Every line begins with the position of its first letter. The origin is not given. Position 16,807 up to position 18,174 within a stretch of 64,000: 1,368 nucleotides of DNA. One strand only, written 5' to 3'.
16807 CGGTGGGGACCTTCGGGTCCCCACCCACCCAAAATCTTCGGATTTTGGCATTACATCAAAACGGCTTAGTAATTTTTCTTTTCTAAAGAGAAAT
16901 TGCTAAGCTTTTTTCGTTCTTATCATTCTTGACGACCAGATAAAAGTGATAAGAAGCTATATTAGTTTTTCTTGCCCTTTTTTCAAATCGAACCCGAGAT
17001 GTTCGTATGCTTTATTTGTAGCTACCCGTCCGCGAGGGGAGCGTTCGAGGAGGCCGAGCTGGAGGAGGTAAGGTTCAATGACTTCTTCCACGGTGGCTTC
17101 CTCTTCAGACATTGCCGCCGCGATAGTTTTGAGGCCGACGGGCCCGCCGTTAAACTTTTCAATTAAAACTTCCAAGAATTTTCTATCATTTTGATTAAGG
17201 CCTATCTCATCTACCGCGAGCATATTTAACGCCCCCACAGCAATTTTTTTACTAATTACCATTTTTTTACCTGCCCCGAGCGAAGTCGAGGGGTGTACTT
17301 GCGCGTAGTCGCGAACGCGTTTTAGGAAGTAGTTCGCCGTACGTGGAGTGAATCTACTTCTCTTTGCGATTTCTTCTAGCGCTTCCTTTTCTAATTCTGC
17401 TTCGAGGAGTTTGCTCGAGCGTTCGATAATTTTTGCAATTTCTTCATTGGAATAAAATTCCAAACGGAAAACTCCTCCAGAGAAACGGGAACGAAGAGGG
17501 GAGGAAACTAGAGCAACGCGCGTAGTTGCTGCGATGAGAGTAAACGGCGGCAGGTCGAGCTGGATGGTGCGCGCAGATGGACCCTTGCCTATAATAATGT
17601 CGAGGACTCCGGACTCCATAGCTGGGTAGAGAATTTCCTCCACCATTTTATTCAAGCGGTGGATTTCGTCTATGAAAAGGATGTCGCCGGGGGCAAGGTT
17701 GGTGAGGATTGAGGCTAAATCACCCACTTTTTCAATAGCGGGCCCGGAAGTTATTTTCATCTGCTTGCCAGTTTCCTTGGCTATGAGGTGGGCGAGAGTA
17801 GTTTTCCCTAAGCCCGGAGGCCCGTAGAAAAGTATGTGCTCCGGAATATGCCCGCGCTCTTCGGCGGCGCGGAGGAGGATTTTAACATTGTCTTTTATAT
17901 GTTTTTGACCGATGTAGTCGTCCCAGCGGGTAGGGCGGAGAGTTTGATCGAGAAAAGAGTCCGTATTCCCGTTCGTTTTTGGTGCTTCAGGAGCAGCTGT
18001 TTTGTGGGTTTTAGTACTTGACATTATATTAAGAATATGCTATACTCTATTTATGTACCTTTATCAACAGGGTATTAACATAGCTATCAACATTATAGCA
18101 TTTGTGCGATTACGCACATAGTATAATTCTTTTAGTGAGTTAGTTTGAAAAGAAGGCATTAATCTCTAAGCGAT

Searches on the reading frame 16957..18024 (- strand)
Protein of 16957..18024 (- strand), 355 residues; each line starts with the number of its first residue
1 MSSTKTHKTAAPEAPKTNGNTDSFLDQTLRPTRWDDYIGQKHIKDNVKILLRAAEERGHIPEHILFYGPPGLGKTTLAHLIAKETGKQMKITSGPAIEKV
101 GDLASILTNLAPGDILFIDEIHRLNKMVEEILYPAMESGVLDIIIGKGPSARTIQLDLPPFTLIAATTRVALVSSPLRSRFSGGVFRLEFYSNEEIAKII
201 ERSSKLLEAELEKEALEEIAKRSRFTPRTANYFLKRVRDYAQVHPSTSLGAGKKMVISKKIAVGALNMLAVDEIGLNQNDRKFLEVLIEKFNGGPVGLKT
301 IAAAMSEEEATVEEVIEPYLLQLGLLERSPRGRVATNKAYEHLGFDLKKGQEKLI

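Call 9: search_protein_families(library=pfam, proteins=[window:16957-18024:-], max_evalue=0.1)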
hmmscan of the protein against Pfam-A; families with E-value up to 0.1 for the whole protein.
window:16957-18024:- (355 aa): 32 families (the best 25 are shown)
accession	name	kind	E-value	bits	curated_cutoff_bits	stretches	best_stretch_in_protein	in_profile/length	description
PF05496.18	RuvB_N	-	2.5e-70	235.8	27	1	29-182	1-154/159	Holliday junction DNA helicase RuvB P-loop domain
PF05491.19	RuvB_C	-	4.5e-26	91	24.7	1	273-343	1-71/72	RuvB C-terminal winged helix domain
PF17864.7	AAA_lid_4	-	2e-21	76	27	1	191-272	1-74/74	RuvB AAA lid domain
PF00004.35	AAA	-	1.1e-18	68.4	21.2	1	64-182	1-124/131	ATPase family associated with various cellular activities (AAA)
PF07728.20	AAA_5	-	3.3e-09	37.3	22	1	63-181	1-139/139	AAA domain (dynein-related subfamily)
PF01078.27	Mg_chelatase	-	7.9e-06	25.9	20.3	1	58-81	22-42/207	Magnesium chelatase, subunit ChlI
PF06068.19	TIP49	-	2.2e-05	24.3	23.8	1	35-92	24-81/347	TIP49 P-loop domain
PF00931.28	NB-ARC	-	5.4e-05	23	23.5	1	54-84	15-41/248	NB-ARC domain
PF00910.28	RNA_helicase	-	0.00021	22.2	21.5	1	64-125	1-62/105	RNA helicase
PF13173.12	AAA_14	-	0.00023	21.6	27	1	64-138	5-88/129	AAA domain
PF00158.32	Sigma54_activat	-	0.00052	20.2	20.2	0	109-169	90-143/168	Sigma-54 interaction domain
PF13191.12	AAA_16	-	0.00063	20.7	32.6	1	51-88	13-51/167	AAA ATPase domain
PF14532.12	Sigma54_activ_2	-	0.00069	20.3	25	1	64-132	24-89/138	Sigma-54 interaction domain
PF07724.20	AAA_2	-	0.00087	19.8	27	0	112-142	75-105/166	AAA domain (Cdc48 subfamily)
PF13401.12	AAA_22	-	0.0017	19.1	27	0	63-86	7-30/130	AAA domain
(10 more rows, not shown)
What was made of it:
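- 16957..18024 (-): ruvB, convergent with the cassette. Pfam RuvB_N 2.5e-70, RuvB_C and AAA_lid_4 (call 9).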

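Call 11: find_related_loci(query=window:16957-18024:-, collection=genome_contigs, flank=6000)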
Query window:16957-18024:- (355 aa) in genome_contigs; peptide patterns used: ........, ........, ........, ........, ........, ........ (x = any residue, [..] = any of these).
551 stretches matched a pattern; 343 encode a relative of the query (tblastn E <= 1e-3); the best 80 are kept; 80 distinct loci.
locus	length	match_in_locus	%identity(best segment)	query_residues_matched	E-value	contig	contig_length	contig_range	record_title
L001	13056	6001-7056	85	1-355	0e+0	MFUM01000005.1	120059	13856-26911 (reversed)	MAG: Candidatus Nomurabacteria bacterium RIFCSPHIGHO2_12_FULL_42_19 rifcsphigho2_12_scaffold_363, whole genome shotgun s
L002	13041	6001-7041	85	1-355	0e+0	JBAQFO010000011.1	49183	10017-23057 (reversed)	MAG: Minisyncoccia bacterium isolate MFD12003_ilm_asm_bin26 k127_61382, whole genome shotgun sequence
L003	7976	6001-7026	87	16-353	0e+0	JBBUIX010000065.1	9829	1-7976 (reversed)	MAG: Patescibacteria group bacterium isolate H43-bin140_1 H43_bin140_1_000000000065, whole genome shotgun sequence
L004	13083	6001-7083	84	1-355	0e+0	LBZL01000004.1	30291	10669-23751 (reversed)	MAG: Candidatus Nomurabacteria bacterium GW2011_GWB1_40_7 UU13_C0004, whole genome shotgun sequence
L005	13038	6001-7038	84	1-355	0e+0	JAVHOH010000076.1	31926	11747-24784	MAG: Candidatus Paceibacterota bacterium isolate WB02no19_35_22 NODE_480_length_31926_cov_14.352483, whole genome shotgu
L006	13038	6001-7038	84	1-355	0e+0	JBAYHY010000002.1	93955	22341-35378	MAG: Candidatus Paceibacterota bacterium isolate SO_2016_GW1_160 scaffold00536_OW334_2016, whole genome shotgun sequence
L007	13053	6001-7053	85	5-348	0e+0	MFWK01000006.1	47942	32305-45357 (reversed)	MAG: Candidatus Nomurabacteria bacterium RIFOXYD2_FULL_35_12 rifoxyd2_full_scaffold_143, whole genome shotgun sequence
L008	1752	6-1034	85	8-355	0e+0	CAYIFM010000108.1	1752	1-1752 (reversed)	MAG TPA_asm: uncultured Candidatus Saccharibacteria bacterium isolate ERP119705_co18_8 genome assembly, contig: NODE_125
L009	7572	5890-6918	86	1-351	0e+0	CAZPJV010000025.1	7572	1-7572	MAG TPA_asm: uncultured Candidatus Saccharibacteria bacterium isolate binchicken_co251_138 genome assembly, contig: NODE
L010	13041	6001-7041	84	1-355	0e+0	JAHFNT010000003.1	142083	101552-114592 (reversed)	MAG: Candidatus Nomurabacteria bacterium isolate nzgw487 NODE_86_length_142084_cov_5.254933, whole genome shotgun sequen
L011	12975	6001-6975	92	22-355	0e+0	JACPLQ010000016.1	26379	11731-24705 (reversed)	MAG: Candidatus Nomurabacteria bacterium isolate NC_groundwater_525_Ag_S-0.1um_41_10 S35_SO-1_scaffold_240957, whole gen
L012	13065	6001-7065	82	1-355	0e+0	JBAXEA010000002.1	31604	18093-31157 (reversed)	MAG: bacterium isolate ELA233 MAG233_2, whole genome shotgun sequence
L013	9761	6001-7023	84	8-355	0e+0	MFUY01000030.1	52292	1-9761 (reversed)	MAG: Candidatus Nomurabacteria bacterium RIFCSPLOWO2_01_FULL_41_12 rifcsplowo2_01_scaffold_885, whole genome shotgun seq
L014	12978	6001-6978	87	22-352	0e+0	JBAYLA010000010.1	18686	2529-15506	MAG: Candidatus Paceibacterota bacterium isolate SO_2016_GW1_92 scaffold05092_OW334_2016, whole genome shotgun sequence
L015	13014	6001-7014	84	1-347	0e+0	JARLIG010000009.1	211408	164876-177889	MAG: Candidatus Paceibacterota bacterium isolate MAG_BO118 MetaBAT2_Bin_118_Oxic_k141_850901, whole genome shotgun seque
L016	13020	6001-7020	89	1-349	0e+0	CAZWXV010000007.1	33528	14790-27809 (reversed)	MAG TPA_asm: uncultured Candidatus Saccharibacteria bacterium isolate SRP050083_co1_472 genome assembly, contig: NODE_44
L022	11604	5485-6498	85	1-347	0e+0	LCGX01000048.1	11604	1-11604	MAG: Candidatus Nomurabacteria bacterium GW2011_GWF2_43_8 UW07_C0048, whole genome shotgun sequence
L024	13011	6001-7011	88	1-346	0e+0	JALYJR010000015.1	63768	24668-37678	MAG: bacterium isolate CAM bin9 SD1481-83_k127_244094, whole genome shotgun sequence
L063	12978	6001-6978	86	22-355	0e+0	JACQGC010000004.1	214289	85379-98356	MAG: Candidatus Nomurabacteria bacterium isolate NC_groundwater_1063_Pr2_B-0.1um_42_14 rattlesnake_spring_18_scaffold_21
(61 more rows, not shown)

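Call 30: find_encoding_contigs(protein=window:16957-18024:-, flank=4000, max_places=10)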
Protein window:16957-18024:- (355 aa): 1 contig read that carries it; 1 place shown.
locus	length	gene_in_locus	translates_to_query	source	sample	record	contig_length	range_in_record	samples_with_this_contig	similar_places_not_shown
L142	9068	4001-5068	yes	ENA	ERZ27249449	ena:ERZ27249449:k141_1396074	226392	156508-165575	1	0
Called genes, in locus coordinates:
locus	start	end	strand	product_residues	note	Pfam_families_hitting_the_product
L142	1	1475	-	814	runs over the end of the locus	PF02739:5_3_exonuc_N, PF01367:5_3_exonuc, PF00476:DNA_pol_A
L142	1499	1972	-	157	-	PF02367:TsaE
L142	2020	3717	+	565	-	PF00437:T2SSE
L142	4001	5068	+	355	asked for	PF06068:TIP49 (faint), PF01078:Mg_chelatase (faint), PF05496:RuvB_N, PF00004:AAA, PF07728:AAA_5, PF17864:AAA_lid_4, PF05491:WHD_RuvB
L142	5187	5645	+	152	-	-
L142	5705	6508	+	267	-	PF14528:LAGLIDADG_3 (weak)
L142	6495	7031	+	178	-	PF20772:TACO1_YebC_N, PF01709:Transcrip_reg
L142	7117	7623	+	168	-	PF02075:RuvC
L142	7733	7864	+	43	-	-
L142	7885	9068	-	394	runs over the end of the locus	PF00579:tRNA-synt_1b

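Call 44: search_protein_families(library=pfam, proteins=[L063:6978-8882:-, L063:8890-9570:-, L063:9570-9794:-], max_evalue=0.01)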
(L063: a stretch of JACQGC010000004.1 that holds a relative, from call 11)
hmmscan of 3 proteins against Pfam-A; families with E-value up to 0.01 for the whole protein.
L063:6978-8882:- (634 aa): 0 families

L063:8890-9570:- (226 aa): 0 families

L063:9570-9794:- (74 aa): 0 families

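Call 51: search_protein_families(library=padloc, proteins=[L063:6978-8882:-, L063:8890-9570:-, L063:9570-9794:-], max_evalue=0.01)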
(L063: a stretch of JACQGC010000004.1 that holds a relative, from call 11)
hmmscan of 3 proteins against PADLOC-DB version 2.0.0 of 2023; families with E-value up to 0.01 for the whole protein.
L063:6978-8882:- (634 aa): 0 families

L063:8890-9570:- (226 aa): 0 families

L063:9570-9794:- (74 aa): 0 families

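Call 52: search_protein_families(library=ncbifam, proteins=[L063:6978-8882:-, L063:8890-9570:-], max_evalue=0.01)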
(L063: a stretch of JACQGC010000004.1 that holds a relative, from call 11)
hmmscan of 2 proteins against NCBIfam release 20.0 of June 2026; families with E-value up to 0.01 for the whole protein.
L063:6978-8882:- (634 aa): 0 families

L063:8890-9570:- (226 aa): 0 families

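Call 69: search_protein_families(library=pfam, proteins=[L016:7224-7814:-, L024:8508-9236:-, L024:7561-8088:-, L022:7361-7693:-], max_evalue=1)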
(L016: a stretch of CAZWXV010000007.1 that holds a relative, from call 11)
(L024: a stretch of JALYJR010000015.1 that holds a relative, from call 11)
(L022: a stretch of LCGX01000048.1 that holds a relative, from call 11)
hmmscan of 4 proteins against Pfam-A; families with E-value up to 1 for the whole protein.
L016:7224-7814:- (196 aa): 0 families

L024:8508-9236:- (242 aa): 1 family
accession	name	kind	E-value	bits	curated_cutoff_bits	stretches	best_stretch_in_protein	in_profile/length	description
PF11985.13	Phage_Mu_Gp27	-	0.17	12.6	28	1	139-219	45-125/173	Bacteriophage Mu, Gp27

L024:7561-8088:- (175 aa): 0 families

L022:7361-7693:- (110 aa): 0 families
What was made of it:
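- Tried and rejected: Pfam, PADLOC and NCBIfam on neighbouring cargo and on the full-length cassette proteins (calls 44, 51, 52, 69): nothing.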

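Call 74: find_homologous_proteins(query=A3, max_evalue=0.01)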
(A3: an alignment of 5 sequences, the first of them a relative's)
Query A3 (5 sequences) (196 aa, profile of the alignment): 3 proteins with E <= 0.01 among 4732 candidates.
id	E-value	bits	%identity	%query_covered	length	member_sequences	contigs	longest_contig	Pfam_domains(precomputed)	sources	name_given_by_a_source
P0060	3.0e-62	228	99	100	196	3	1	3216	-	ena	-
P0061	1.7e-45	173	30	43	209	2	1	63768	-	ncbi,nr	ncbi:MAG: hypothetical protein M3M85_01605 [bacterium]|nr:hypothetical protein [bacterium]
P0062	3.7e-19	87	-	-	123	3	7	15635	-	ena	-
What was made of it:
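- Tried and rejected: A profile search of the full-length proteins (call 74) returned only the three source proteins.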

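Call 75: find_encoding_contigs(protein=P0060, flank=3000, max_places=5)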
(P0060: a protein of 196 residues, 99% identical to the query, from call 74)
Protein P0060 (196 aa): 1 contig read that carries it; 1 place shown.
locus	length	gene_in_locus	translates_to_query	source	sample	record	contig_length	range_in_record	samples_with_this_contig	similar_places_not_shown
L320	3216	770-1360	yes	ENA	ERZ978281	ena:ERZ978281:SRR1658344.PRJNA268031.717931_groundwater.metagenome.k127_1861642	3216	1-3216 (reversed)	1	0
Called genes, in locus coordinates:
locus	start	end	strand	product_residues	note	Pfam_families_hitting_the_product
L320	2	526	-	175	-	?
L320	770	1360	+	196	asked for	-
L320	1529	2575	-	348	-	PF06068:TIP49 (faint), PF05496:RuvB_N, PF00004:AAA, PF07728:AAA_5, PF17864:AAA_lid_4, PF05491:WHD_RuvB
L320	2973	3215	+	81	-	?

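Call 76: find_encoding_contigs(protein=P0062, flank=4000, max_places=8)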
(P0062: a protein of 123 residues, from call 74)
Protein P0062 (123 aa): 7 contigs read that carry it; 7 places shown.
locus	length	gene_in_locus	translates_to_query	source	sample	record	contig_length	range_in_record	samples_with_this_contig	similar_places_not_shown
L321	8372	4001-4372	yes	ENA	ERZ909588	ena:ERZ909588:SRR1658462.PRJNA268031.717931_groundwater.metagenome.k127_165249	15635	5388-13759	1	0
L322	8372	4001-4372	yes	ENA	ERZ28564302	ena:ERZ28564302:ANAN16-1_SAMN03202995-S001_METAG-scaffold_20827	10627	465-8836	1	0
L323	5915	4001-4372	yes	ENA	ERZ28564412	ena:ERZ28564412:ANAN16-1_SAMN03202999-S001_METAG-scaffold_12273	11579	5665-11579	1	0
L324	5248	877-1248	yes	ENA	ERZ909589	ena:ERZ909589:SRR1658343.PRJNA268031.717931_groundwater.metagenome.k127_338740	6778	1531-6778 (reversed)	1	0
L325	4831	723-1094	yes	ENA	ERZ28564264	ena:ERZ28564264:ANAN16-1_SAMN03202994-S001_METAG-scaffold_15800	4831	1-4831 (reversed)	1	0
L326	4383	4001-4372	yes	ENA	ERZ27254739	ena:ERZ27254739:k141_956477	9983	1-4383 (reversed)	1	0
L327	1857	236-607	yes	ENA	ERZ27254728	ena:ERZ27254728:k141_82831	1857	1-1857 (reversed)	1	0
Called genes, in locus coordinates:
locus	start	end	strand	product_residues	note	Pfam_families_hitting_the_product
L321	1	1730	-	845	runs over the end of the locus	PF00912:Transgly, PF00905:Transpeptidase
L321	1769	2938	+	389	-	PF00579:tRNA-synt_1b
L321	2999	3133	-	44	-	-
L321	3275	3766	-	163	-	PF02075:RuvC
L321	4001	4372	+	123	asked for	-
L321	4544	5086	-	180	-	PF20772:TACO1_YebC_N, PF01709:Transcrip_reg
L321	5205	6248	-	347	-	PF05496:RuvB_N, PF00004:AAA, PF07728:AAA_5, PF17864:AAA_lid_4, PF05491:WHD_RuvB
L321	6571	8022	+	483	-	-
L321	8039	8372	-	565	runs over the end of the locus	PF05157:MshEN (faint), PF00437:T2SSE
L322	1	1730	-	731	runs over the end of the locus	?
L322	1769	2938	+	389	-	PF00579:tRNA-synt_1b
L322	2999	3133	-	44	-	-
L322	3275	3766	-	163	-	PF02075:RuvC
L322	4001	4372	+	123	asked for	-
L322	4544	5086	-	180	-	PF20772:TACO1_YebC_N, PF01709:Transcrip_reg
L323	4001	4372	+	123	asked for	-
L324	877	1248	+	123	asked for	-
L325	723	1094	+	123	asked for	-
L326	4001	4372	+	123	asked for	-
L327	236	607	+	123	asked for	-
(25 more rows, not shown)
